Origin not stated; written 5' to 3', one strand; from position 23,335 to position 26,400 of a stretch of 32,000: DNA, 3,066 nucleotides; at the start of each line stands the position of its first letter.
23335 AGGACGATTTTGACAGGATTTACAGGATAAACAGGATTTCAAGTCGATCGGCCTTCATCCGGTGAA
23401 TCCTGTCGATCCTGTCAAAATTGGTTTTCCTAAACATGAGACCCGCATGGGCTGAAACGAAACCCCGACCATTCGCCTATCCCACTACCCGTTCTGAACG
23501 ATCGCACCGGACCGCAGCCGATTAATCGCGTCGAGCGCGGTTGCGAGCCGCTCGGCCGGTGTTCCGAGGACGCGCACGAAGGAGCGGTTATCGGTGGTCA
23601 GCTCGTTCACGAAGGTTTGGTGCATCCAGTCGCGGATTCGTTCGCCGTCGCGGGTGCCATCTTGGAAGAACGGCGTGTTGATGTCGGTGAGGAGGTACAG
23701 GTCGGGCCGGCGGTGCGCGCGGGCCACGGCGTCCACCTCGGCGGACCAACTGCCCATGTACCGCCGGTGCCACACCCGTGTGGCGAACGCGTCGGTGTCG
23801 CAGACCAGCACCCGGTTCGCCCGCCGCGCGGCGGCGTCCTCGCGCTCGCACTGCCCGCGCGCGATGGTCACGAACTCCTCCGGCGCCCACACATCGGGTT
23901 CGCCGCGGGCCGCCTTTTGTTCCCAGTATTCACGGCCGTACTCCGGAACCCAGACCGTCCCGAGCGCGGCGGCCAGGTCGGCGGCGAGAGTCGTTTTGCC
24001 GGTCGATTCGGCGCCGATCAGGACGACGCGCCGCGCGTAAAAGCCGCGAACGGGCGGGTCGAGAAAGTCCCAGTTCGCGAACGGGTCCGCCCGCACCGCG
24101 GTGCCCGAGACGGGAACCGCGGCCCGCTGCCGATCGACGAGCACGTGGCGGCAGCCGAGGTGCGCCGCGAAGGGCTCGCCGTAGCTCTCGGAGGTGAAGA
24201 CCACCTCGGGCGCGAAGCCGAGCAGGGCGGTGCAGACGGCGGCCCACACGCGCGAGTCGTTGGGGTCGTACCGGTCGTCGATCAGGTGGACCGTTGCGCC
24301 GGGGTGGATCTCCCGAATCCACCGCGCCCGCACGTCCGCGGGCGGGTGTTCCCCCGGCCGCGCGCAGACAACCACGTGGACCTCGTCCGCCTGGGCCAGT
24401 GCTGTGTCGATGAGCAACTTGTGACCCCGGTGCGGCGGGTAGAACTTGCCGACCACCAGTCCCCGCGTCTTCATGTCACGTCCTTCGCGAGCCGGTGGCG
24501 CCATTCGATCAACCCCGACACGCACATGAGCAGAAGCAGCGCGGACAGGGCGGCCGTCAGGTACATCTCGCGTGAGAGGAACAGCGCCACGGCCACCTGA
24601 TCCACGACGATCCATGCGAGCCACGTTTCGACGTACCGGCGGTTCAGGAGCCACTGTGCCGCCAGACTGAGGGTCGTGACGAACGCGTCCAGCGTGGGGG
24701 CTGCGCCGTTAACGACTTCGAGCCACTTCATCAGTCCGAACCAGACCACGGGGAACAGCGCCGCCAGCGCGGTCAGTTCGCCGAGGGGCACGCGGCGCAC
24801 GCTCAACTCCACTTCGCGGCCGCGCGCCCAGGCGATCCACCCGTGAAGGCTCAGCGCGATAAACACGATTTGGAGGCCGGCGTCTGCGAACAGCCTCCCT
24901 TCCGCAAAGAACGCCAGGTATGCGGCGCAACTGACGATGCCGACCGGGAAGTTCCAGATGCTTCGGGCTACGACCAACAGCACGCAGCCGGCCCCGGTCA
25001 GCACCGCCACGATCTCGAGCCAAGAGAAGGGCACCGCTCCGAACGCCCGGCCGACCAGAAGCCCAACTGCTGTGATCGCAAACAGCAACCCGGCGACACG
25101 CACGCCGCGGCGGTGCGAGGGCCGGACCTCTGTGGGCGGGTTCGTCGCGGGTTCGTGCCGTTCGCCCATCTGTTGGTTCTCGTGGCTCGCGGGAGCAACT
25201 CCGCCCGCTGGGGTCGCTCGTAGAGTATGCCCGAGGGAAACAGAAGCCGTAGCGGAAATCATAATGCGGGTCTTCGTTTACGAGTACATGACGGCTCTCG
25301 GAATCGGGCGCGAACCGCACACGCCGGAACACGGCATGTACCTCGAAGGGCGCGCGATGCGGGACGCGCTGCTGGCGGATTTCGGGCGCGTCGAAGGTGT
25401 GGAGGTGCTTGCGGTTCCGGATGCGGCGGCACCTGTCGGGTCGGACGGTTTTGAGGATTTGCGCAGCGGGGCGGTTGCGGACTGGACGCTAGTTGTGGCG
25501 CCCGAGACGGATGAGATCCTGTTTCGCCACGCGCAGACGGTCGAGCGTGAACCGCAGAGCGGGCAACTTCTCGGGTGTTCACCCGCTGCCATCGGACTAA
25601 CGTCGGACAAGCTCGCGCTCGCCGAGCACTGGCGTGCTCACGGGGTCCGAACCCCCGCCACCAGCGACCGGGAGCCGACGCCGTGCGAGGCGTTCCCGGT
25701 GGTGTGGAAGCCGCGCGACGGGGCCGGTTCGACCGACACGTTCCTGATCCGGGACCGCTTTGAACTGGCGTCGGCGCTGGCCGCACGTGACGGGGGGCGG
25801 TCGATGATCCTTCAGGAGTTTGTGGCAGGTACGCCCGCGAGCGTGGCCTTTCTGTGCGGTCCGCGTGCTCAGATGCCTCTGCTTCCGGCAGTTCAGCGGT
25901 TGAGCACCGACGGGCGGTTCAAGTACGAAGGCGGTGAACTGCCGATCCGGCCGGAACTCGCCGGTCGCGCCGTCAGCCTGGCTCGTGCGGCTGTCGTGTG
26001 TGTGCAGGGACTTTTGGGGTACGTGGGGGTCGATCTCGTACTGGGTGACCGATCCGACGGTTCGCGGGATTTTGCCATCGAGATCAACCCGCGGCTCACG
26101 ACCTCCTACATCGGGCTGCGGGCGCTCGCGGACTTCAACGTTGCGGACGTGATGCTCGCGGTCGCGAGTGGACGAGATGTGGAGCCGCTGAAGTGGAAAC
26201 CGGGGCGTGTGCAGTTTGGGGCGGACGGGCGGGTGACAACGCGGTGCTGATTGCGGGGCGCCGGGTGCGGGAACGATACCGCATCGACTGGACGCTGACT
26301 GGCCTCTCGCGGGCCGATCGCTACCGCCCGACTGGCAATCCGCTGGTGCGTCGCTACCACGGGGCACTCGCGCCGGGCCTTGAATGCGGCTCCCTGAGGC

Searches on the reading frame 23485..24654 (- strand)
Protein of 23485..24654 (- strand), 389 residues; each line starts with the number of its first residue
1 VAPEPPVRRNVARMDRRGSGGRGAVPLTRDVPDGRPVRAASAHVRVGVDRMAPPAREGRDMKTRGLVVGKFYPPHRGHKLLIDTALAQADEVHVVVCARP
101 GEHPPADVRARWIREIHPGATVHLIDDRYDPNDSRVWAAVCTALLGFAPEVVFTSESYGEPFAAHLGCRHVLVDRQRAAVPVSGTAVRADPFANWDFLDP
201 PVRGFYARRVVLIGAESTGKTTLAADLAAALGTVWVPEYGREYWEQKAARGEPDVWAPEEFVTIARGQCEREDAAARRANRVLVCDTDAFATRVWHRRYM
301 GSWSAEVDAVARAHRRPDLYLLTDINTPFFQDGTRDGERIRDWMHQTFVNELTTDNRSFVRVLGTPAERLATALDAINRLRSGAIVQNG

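Call 70: search_protein_families(library=pfam, proteins=[window:23485-24654:-], max_evalue=0.001)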
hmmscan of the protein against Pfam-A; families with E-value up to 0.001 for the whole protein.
window:23485-24654:- (389 aa): 2 families
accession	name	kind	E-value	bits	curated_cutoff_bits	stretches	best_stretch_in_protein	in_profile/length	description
PF13521.12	AAA_28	-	6.9e-36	124.4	27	1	209-369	1-164/164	AAA domain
PF01467.32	CTP_transf_like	-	6.6e-05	23.6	21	1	66-106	1-45/133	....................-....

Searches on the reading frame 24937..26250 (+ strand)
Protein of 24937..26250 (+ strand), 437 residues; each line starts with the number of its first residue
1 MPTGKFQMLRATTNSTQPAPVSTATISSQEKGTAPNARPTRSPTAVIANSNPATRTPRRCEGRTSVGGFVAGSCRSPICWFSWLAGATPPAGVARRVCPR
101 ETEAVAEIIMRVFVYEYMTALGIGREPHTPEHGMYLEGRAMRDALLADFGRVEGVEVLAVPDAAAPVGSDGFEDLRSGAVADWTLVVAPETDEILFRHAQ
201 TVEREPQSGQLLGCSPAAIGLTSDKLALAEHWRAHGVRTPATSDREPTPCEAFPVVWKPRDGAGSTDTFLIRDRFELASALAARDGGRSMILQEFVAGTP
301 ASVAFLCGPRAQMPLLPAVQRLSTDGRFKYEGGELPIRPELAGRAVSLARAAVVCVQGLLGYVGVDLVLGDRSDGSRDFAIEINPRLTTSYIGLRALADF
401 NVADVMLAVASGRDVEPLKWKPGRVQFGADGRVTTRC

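Call 70: search_protein_families(library=pfam, proteins=[window:24937-26250:+], max_evalue=0.001)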
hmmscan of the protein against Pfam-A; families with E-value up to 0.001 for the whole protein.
window:24937-26250:+ (437 aa): 2 families
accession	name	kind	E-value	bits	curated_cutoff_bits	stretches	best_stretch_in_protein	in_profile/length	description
PF02655.19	ATP-grasp_3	-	9.2e-31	107.5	23.2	1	223-390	2-160/160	ATP-grasp domain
PF18301.6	preATP-grasp_3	-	8.7e-10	39.1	26.3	1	171-219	32-76/76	pre ATP-grasp 3 domain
